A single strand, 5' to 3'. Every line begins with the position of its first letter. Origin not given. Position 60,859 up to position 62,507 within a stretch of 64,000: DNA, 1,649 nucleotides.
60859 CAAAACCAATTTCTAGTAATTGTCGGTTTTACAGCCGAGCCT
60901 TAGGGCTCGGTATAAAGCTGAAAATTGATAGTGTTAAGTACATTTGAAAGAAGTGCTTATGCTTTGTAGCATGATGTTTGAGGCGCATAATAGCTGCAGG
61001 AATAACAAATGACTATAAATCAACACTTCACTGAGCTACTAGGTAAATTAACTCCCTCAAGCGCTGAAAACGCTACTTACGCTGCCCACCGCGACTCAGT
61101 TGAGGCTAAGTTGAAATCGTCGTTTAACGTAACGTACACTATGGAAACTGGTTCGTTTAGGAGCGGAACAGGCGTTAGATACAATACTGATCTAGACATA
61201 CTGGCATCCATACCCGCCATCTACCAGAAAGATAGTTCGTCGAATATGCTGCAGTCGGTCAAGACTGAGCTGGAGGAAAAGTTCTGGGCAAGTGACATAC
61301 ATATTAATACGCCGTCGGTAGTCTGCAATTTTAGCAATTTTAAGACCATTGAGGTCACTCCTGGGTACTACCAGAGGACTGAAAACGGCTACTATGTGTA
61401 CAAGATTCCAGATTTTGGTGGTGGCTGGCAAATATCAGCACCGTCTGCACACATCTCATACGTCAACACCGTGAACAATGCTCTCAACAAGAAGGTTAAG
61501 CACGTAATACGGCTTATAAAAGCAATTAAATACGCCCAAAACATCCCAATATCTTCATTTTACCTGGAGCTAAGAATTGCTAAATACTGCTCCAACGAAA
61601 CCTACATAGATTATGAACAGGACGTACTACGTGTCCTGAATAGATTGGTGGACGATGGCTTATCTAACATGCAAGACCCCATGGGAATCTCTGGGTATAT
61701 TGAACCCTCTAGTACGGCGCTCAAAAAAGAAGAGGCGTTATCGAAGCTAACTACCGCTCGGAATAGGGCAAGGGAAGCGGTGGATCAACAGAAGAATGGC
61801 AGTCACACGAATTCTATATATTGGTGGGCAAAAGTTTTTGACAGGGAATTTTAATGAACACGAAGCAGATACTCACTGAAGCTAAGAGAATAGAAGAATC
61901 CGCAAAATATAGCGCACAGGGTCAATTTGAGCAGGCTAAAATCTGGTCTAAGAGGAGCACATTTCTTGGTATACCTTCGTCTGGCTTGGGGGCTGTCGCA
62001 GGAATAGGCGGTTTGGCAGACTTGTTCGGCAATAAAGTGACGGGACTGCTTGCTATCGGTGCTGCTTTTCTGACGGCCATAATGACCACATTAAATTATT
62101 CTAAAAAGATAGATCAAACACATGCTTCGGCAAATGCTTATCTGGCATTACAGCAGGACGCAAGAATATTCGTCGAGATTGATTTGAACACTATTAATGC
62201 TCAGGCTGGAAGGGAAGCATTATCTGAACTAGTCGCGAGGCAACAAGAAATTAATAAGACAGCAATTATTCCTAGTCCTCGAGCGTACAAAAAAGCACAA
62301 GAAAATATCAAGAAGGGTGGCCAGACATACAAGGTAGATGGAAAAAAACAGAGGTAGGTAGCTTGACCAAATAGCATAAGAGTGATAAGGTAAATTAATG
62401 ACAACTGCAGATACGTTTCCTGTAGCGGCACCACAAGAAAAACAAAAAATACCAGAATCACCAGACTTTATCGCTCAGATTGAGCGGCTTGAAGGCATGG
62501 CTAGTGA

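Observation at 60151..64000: Candidate cyclic-oligonucleotide-type defence cassette: XRE regulator, secreted protein, SMODS-like NTase, SLATT-like 2TM effector, and an adjacent GS type III-like ligase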

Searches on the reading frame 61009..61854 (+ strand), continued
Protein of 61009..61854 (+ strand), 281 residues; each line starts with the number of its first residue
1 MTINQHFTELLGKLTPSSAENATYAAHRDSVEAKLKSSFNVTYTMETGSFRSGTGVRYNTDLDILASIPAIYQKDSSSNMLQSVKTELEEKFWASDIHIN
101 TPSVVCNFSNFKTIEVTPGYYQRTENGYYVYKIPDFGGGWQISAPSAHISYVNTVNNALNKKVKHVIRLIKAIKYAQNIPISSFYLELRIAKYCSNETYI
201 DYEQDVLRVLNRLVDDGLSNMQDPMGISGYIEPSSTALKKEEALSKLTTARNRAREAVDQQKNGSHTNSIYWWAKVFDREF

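Call 86: fold_search(model_id=the predicted structure, library=pdb)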
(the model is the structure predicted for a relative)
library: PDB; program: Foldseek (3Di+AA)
matches with E <= 10: 806; with E <= 0.001: 334
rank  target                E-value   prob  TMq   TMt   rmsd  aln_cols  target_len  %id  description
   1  6p8u_A                1.4e-16  1.00  0.87  0.82   2.8       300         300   19  Structure of P. aeruginosa ATCC27853 CdnD:HORMA2:Peptide 1 complex (released 2019-12-25)
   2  6p82_A                1.3e-15  1.00  0.84  0.79   3.0       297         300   19  Structure of P. aeruginosa ATCC27853 CdnD, Apo form 1 (released 2019-12-25)
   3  6p82_B                6.8e-15  1.00  0.84  0.79   2.9       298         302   19  Structure of P. aeruginosa ATCC27853 CdnD, Apo form 1 (released 2019-12-25)
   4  6p8j_A                7.2e-15  1.00  0.87  0.82   2.9       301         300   18  Structure of P. aeruginosa ATCC27853 CdnD D62N/D64N mutant bound to ATP (released 2019-12-25)
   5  6p82_D                1.4e-14  1.00  0.84  0.78   3.0       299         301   19  Structure of P. aeruginosa ATCC27853 CdnD, Apo form 1 (released 2019-12-25)
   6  6p8v_G                7.5e-12  1.00  0.76  0.68   4.4       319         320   16  Structure of E. coli MS115-1 HORMA:CdnC:Trip13 complex (released 2019-12-25)
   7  6p80                  1.3e-11  1.00  0.76  0.68   4.2       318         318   17  Structure of E. coli MS115-1 CdnC + ATP (released 2019-12-25)
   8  7d4u                  2.1e-11  1.00  0.74  0.62   4.6       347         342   13  ATP complex with double mutant cyclic trinucleotide synthase CdnD (released 2021-03-17)
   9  7d4o_A                4.3e-11  1.00  0.74  0.62   4.6       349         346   14  cyclic trinucleotide synthase CdnD in complex with ATP and ADP (released 2021-03-17)
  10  6u7b_A                4.3e-11  1.00  0.73  0.66   4.5       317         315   17  Structure of E. coli MS115-1 CdnC:HORMA-deltaN complex (released 2019-12-25)
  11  7ljl_A                6.5e-11  1.00  0.74  0.62   4.6       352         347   14  Structure of the Enterobacter cloacae CD-NTase CdnD in complex with ATP (released 2021-06-02)
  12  7ljo                  7.6e-11  1.00  0.77  0.75   4.1       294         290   13  Structure of the Bacteroides fragilis CD-NTase CdnB in complex with ADP (released 2021-06-02)
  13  7d4s                  1.0e-10  1.00  0.73  0.61   4.8       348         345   13  apo-form cyclic trinucleotide synthase CdnD (released 2021-03-17)
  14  7ljl_B                1.2e-10  1.00  0.73  0.61   4.8       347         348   14  Structure of the Enterobacter cloacae CD-NTase CdnD in complex with ATP (released 2021-06-02)
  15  7d48                  1.7e-10  1.00  0.73  0.60   4.6       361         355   13  apo-form cyclic trinucleotide synthase CdnD (released 2021-03-17)
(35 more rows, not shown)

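Call 87: search_protein_families(library=padloc, proteins=[L001:13361-14398:+, L001:14462-15475:+, L001:15462-17687:+, L019:3020-3889:-, L019:6838-7920:+], max_evalue=0.01)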
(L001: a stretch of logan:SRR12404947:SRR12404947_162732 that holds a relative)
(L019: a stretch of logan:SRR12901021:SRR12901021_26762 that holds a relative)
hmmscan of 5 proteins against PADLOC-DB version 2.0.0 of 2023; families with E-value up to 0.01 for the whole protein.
L001:13361-14398:+ (345 aa): 0 families

L001:14462-15475:+ (337 aa): 0 families

L001:15462-17687:+ (741 aa): 0 families

L019:3020-3889:- (289 aa): 0 families

L019:6838-7920:+ (360 aa): 0 families

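Call 88: search_protein_families(library=pfam, proteins=[L001:13361-14398:+, L001:14462-15475:+, L001:15462-17687:+, L019:3020-3889:-, L019:6838-7920:+], max_evalue=0.01)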
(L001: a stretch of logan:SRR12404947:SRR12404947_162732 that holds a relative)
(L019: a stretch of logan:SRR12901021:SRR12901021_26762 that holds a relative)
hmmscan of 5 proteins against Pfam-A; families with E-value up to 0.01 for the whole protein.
L001:13361-14398:+ (345 aa): 0 families

L001:14462-15475:+ (337 aa): 1 family
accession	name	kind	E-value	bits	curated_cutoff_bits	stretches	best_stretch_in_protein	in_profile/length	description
PF01996.21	F420_ligase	-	0.0056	16.7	25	1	192-298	48-147/218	F420-0:Gamma-glutamyl ligase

L001:15462-17687:+ (741 aa): 0 families

L019:3020-3889:- (289 aa): 0 families

L019:6838-7920:+ (360 aa): 0 families

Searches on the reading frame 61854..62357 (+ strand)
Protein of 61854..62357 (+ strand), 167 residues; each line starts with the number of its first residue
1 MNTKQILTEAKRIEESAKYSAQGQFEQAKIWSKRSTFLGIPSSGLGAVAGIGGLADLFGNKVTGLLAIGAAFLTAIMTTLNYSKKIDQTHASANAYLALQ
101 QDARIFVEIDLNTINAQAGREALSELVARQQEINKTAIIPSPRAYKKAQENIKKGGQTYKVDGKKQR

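Call 5: search_protein_families(library=pfam, proteins=[window:61854-62357:+], max_evalue=0.1)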
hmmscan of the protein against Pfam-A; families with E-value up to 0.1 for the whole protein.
window:61854-62357:+ (167 aa): 2 families
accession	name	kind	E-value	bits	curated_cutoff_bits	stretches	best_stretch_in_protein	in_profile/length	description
PF18186.6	SLATT_4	-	7.7e-06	26.1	27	1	19-155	14-156/165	SMODS and SLOG-associating 2TM effector domain family 4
PF20506.3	DUF6732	-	0.077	13.3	27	0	46-94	15-64/72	Family of unknown function (DUF6732)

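Call 6: search_protein_families(library=padloc, proteins=[window:61854-62357:+], max_evalue=0.1)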
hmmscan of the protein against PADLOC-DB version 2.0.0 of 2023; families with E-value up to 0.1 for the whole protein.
window:61854-62357:+ (167 aa): 7 families
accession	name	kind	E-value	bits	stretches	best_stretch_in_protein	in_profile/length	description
PDLC00710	Effector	-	5.4e-58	193.6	1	3-166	11-174/176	2TM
PDLC00712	Effector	-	1.3e-42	143.8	1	4-165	10-170/171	2TM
PDLC00677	Effector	-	4e-24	83.7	1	4-163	8-167/170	2TM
PDLC00706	Effector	-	2.9e-16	57.7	1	3-166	5-168/172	2TM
PDLC03811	RTasSLATT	-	7.2e-13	46.6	1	3-155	6-156/158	DRT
PDLC00696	Effector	-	1.3e-08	32.7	1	19-154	23-164/189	2TM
PDLC00690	Effector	-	6.4e-08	30.6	1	36-154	46-162/187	2TM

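Call 7: search_protein_families(library=ncbifam, proteins=[window:61854-62357:+], max_evalue=1)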
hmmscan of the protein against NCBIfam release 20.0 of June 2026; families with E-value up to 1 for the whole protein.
window:61854-62357:+ (167 aa): 4 families
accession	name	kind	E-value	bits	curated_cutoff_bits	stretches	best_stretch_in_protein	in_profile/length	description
NF033632.1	SLATT_4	domain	5.1e-35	120.6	55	1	9-155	1-153/154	SLATT domain-containing protein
NF033634.1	SLATT_1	domain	0.0091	16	41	1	26-133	18-120/132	SLATT domain-containing protein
NF041250.1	VI_TagQ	equivalog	0.028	13.7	300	1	84-163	136-209/301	type VI secretion system-associated lipoprotein TagQ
NF033631.1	SLATT_5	subfamily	0.1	12.1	60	1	60-149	57-142/180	SLATT domain-containing protein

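Call 53: search_solved_structures(query=window:61854-62354:+, max_evalue=1)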
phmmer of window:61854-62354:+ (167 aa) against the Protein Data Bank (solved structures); distinct sequences matched with E-value up to 1: 1.
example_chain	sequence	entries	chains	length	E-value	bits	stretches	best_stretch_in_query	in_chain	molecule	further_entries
4j40_A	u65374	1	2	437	0.26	14.4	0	71-144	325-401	FimX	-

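Call 74: list_cluster_members(proteins=[P0001, P0019, window:61854-62354:+])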
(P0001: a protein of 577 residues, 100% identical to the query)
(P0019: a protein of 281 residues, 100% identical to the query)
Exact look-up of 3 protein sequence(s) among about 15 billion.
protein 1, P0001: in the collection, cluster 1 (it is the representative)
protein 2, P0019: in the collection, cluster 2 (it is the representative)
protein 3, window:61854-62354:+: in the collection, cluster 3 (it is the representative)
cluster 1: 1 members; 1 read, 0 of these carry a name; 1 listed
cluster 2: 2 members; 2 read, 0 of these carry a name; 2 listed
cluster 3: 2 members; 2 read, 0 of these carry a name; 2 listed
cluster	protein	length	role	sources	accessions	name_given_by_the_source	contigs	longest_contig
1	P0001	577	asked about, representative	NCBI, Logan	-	-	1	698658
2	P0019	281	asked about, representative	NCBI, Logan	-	-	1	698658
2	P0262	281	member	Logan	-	-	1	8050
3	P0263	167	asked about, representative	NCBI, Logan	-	-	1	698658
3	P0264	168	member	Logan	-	-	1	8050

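Call 87: search_protein_families(library=padloc, proteins=[L019:3020-3889:-, L019:6838-7920:+], max_evalue=0.01)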
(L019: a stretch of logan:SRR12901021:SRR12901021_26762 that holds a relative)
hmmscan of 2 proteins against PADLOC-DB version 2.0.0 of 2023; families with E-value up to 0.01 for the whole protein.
L019:3020-3889:- (289 aa): 0 families

L019:6838-7920:+ (360 aa): 0 families

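Call 88: search_protein_families(library=pfam, proteins=[L019:3020-3889:-, L019:6838-7920:+], max_evalue=0.01)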
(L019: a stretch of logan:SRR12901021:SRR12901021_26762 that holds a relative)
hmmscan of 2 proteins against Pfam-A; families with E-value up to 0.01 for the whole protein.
L019:3020-3889:- (289 aa): 0 families

L019:6838-7920:+ (360 aa): 0 families
